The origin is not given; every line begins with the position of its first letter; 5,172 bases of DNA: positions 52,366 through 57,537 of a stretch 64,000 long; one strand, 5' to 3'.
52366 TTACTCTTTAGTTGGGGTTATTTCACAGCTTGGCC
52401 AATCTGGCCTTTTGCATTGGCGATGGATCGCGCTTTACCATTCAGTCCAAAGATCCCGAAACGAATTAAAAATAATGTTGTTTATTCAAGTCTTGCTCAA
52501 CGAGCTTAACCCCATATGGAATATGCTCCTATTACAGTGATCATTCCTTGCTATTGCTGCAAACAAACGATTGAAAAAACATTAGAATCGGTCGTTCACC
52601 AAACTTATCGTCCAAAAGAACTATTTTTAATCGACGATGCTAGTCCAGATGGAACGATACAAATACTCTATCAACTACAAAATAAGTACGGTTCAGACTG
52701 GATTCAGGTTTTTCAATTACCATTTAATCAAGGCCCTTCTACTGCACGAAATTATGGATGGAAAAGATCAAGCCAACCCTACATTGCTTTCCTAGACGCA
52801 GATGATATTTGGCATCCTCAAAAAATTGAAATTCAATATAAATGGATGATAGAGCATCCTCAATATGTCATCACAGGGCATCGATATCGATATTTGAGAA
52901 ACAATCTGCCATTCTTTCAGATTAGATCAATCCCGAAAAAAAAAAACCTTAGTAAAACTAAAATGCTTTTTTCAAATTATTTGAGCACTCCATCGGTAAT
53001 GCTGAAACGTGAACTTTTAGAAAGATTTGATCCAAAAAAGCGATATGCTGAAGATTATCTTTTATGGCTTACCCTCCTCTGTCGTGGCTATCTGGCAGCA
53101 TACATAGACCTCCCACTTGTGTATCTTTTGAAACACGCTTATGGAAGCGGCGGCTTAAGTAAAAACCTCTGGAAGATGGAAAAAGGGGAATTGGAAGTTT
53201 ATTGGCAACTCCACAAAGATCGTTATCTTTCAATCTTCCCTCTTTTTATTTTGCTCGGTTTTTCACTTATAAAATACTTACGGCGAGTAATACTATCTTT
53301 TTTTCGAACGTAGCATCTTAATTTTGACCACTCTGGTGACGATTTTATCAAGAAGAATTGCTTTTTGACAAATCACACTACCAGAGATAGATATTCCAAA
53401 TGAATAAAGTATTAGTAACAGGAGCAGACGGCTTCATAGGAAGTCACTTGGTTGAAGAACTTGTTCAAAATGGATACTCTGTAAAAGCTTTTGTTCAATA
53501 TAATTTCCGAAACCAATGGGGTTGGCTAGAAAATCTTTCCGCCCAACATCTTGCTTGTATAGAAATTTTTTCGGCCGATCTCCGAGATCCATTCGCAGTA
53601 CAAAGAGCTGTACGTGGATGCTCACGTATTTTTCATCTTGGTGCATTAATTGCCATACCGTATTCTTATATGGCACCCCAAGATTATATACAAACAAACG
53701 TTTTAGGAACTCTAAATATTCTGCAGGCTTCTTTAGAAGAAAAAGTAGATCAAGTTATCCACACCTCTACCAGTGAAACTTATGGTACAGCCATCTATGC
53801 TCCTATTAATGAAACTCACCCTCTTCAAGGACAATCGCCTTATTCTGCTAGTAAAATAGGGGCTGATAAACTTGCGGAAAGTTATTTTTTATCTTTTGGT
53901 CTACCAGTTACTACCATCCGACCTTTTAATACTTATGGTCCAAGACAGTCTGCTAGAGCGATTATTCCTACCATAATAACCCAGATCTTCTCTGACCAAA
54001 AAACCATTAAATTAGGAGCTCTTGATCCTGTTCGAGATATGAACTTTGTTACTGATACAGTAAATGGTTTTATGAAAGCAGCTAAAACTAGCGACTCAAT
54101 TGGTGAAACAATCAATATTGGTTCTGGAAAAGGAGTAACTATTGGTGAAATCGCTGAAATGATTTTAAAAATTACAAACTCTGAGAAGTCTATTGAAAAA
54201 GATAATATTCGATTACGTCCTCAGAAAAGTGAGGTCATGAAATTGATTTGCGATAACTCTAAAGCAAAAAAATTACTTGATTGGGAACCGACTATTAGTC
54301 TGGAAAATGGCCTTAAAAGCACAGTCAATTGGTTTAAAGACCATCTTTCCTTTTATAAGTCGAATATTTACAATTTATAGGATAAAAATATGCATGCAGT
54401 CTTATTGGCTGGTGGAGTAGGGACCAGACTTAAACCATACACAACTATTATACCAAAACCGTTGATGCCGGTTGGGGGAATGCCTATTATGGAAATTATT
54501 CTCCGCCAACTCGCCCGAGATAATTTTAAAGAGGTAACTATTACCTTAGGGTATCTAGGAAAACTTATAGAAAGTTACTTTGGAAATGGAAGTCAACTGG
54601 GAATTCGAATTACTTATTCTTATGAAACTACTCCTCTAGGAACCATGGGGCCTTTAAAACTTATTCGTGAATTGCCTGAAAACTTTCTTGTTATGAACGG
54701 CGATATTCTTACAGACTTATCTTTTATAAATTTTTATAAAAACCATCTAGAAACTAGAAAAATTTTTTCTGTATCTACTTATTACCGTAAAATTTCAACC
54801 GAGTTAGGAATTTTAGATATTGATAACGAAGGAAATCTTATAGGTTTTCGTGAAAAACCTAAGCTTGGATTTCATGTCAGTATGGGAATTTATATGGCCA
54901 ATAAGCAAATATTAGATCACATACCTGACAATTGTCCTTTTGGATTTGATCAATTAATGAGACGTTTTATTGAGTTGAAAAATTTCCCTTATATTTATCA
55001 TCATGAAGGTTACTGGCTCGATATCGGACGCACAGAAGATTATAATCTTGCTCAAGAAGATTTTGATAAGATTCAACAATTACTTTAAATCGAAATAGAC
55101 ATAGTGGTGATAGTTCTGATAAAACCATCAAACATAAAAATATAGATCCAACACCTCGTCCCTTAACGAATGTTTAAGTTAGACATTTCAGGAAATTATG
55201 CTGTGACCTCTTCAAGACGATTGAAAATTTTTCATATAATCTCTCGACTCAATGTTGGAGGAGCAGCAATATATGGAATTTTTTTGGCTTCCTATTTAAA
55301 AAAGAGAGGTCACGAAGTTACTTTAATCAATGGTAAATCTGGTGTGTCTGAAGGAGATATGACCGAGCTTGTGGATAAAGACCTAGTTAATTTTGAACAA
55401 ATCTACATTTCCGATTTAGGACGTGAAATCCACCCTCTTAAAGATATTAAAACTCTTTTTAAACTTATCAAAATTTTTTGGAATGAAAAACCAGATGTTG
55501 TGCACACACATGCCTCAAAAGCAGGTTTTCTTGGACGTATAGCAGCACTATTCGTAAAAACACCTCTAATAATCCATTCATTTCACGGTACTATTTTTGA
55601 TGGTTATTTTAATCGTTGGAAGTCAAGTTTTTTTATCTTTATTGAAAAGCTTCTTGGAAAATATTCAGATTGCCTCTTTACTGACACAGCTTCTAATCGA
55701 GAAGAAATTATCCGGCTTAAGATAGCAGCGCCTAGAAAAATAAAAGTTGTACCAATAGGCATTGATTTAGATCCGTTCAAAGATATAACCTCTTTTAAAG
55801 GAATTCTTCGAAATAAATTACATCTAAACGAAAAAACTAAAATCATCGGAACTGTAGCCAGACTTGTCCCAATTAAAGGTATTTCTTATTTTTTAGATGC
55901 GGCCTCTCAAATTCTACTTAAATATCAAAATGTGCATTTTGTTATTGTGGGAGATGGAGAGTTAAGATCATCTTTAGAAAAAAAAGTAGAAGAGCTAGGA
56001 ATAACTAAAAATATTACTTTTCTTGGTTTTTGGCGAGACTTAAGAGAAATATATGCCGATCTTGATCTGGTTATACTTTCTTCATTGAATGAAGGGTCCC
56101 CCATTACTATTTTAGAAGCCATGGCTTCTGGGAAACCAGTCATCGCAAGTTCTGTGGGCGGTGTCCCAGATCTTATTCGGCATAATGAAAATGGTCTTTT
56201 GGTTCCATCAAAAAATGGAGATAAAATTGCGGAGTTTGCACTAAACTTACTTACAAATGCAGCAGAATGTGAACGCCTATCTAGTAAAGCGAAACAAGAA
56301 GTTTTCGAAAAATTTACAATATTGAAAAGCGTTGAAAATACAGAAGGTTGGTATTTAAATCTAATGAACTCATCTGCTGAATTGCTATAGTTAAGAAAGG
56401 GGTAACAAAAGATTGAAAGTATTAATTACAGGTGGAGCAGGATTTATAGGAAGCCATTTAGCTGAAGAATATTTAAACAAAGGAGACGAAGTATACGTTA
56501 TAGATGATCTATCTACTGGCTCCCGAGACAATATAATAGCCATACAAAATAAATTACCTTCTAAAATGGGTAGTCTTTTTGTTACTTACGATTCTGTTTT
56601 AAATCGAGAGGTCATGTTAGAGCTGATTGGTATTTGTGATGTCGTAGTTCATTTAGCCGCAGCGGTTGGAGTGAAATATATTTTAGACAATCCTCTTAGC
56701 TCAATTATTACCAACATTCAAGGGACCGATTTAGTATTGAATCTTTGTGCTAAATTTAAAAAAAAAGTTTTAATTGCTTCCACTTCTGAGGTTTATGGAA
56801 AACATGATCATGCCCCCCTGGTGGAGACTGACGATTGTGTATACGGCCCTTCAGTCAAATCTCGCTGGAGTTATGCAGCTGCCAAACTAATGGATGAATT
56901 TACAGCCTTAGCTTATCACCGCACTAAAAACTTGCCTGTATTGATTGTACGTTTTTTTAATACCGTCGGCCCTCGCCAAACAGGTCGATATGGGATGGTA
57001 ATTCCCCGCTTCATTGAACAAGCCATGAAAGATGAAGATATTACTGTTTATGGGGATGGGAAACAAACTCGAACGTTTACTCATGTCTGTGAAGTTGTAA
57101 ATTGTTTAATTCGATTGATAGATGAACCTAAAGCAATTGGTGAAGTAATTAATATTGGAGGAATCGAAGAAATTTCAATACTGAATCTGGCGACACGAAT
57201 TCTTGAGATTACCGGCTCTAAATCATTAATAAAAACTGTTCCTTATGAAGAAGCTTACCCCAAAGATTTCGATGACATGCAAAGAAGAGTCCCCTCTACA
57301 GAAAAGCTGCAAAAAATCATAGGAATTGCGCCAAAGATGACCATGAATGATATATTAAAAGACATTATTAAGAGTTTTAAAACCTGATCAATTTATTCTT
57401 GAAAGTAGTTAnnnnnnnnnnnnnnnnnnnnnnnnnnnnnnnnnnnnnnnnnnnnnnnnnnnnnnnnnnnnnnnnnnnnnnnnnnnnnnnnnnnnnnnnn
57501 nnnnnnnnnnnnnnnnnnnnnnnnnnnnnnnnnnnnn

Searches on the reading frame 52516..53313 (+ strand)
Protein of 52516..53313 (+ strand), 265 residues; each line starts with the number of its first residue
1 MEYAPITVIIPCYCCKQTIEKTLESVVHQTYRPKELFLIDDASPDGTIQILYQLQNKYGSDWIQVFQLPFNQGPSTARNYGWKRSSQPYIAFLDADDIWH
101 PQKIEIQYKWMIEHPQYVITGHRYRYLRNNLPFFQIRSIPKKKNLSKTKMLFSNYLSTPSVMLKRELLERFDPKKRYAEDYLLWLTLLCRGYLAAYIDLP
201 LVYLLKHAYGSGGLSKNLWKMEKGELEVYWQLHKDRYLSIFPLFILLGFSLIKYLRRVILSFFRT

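Call 56: search_protein_families(library=pfam, proteins=[window:52516-53313:+], max_evalue=0.01)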
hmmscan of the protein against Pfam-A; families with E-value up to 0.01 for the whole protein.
window:52516-53313:+ (265 aa): 3 families
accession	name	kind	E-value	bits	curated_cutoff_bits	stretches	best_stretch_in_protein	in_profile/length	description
PF00535.33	Glycos_transf_2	-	2.4e-35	122.4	23.3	1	7-169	1-165/168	Glycosyl transferase family 2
PF13641.12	Glyco_tranf_2_3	-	5.1e-16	59.8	27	1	5-203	2-210/230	Glycosyltransferase like family 2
PF10111.15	Glyco_tranf_2_2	-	1.5e-08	34.9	27.3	1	7-109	1-104/276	Glycosyltransferase like family 2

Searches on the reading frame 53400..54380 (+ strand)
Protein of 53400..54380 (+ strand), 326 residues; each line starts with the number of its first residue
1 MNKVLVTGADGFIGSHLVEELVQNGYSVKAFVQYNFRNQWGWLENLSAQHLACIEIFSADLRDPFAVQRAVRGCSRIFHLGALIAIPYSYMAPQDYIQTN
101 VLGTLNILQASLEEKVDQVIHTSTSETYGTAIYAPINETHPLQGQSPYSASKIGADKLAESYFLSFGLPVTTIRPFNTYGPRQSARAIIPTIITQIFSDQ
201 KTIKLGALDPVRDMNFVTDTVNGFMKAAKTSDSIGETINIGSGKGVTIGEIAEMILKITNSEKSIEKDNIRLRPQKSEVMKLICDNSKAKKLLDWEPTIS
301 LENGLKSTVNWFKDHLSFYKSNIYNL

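Call 56: search_protein_families(library=pfam, proteins=[window:53400-54380:+], max_evalue=0.01)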
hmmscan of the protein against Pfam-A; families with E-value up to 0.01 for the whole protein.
window:53400-54380:+ (326 aa): 10 families
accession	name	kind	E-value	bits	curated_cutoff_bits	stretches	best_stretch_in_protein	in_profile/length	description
PF16363.11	GDP_Man_Dehyd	-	1.4e-68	232.3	27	1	5-307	1-331/332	GDP-mannose 4,6 dehydratase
PF01370.27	Epimerase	-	1.4e-50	172.4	20.9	1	4-241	1-240/240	NAD dependent epimerase/dehydratase family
PF01073.25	3Beta_HSD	-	8.9e-20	71.3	22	1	5-229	1-230/280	3-beta hydroxysteroid dehydrogenase/isomerase family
PF02719.21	Polysacc_synt_2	-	1.1e-16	61.3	20.2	1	4-280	1-271/293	Polysaccharide biosynthesis protein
PF07993.18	NAD_binding_4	-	3.3e-13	49.8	20.1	1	67-180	82-209/258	Male sterility protein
PF00106.31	adh_short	-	2.2e-09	37.5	26.6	1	3-161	2-162/195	short chain dehydrogenase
PF13460.12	NAD_binding_10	-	1.8e-08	34.9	27.2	1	8-176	1-144/184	NAD(P)H-binding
PF05368.20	NmrA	-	4.2e-07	30.3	27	1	2-123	3-106/298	NmrA-like family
PF04321.23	RmlD_sub_bind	-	7e-07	29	27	1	3-157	2-134/287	RmlD substrate binding domain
PF08659.16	KR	-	0.0025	18.2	22.6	0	4-118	3-130/180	KR domain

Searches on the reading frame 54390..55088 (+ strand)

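Call 56: search_protein_families(library=pfam, proteins=[window:54390-55088:+], max_evalue=0.01)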
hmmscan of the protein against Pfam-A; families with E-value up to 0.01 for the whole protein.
window:54390-55088:+ (232 aa): 2 families
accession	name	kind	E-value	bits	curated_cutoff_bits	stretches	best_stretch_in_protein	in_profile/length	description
PF00483.29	NTP_transferase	-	1e-34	120.7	21.2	1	3-225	2-242/245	Nucleotidyl transferase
PF12804.13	NTP_transf_3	-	5e-07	30.5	27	1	3-77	1-65/160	MobA-like NTP transferase domain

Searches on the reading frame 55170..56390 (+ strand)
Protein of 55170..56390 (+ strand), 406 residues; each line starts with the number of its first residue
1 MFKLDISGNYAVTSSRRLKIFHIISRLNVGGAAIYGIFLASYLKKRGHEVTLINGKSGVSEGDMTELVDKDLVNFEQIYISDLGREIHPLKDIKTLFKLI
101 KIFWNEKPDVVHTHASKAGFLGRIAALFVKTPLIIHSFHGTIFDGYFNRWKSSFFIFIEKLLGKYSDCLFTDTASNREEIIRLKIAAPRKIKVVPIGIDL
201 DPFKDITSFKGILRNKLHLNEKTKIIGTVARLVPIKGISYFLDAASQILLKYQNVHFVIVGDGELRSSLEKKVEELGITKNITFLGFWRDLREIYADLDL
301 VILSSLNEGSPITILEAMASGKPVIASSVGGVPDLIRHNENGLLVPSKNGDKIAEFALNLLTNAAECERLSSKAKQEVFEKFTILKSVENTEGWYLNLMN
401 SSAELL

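Call 56: search_protein_families(library=pfam, proteins=[window:55170-56390:+], max_evalue=0.01)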
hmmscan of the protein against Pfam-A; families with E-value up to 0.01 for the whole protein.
window:55170-56390:+ (406 aa): 9 families
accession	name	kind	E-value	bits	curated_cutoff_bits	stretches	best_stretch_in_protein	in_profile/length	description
PF00534.26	Glycos_transf_1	-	9.1e-43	146.2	26.4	1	213-376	5-171/172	Glycosyl transferases group 1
PF13692.12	Glyco_trans_1_4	-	4.1e-39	134.5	27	1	224-363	2-142/142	Glycosyl transferases group 1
PF13439.12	Glyco_transf_4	-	1.7e-22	80.7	28.5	1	29-201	1-169/170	Glycosyltransferase Family 4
PF13579.12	Glyco_trans_4_4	-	1.3e-19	71.6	29.7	1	39-197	10-158/158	Glycosyl transferase 4-like domain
PF13477.12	Glyco_trans_4_2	-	8.3e-13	49.1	23.4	1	34-172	11-138/139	Glycosyl transferase 4-like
PF20706.3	GT4-conflict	-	2.3e-06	27.3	26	1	226-339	200-323/385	Family 4 Glycosyltransferase in conflict systems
PF03033.26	Glyco_transf_28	-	2.2e-05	25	26.2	1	37-136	16-117/139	Glycosyltransferase family 28 N-terminal domain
PF13524.12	Glyco_trans_1_2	-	5.8e-05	23.5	25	1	254-384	14-135/144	Glycosyl transferase-like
PF00982.27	Glyco_transf_20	-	0.0049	16.1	32.5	1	158-256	215-308/473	Glycosyltransferase family 20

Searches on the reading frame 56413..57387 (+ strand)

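Call 56: search_protein_families(library=pfam, proteins=[window:56413-57387:+], max_evalue=0.01)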
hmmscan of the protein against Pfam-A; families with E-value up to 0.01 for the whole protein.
window:56413-57387:+ (324 aa): 6 families
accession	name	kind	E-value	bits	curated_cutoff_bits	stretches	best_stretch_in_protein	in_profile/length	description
PF16363.11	GDP_Man_Dehyd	-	1.2e-52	179.8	27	1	4-317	1-331/332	GDP-mannose 4,6 dehydratase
PF01370.27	Epimerase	-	1.1e-50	172.7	20.9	1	3-249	1-240/240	NAD dependent epimerase/dehydratase family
PF02719.21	Polysacc_synt_2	-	1.2e-18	67.8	20.2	1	3-271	1-251/293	Polysaccharide biosynthesis protein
PF07993.18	NAD_binding_4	-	5.6e-15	55.6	20.1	1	63-193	77-216/258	Male sterility protein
PF01073.25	3Beta_HSD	-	1.1e-12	48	22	1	4-231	1-224/280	3-beta hydroxysteroid dehydrogenase/isomerase family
PF04321.23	RmlD_sub_bind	-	4.9e-11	42.7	27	1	1-319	1-282/287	RmlD substrate binding domain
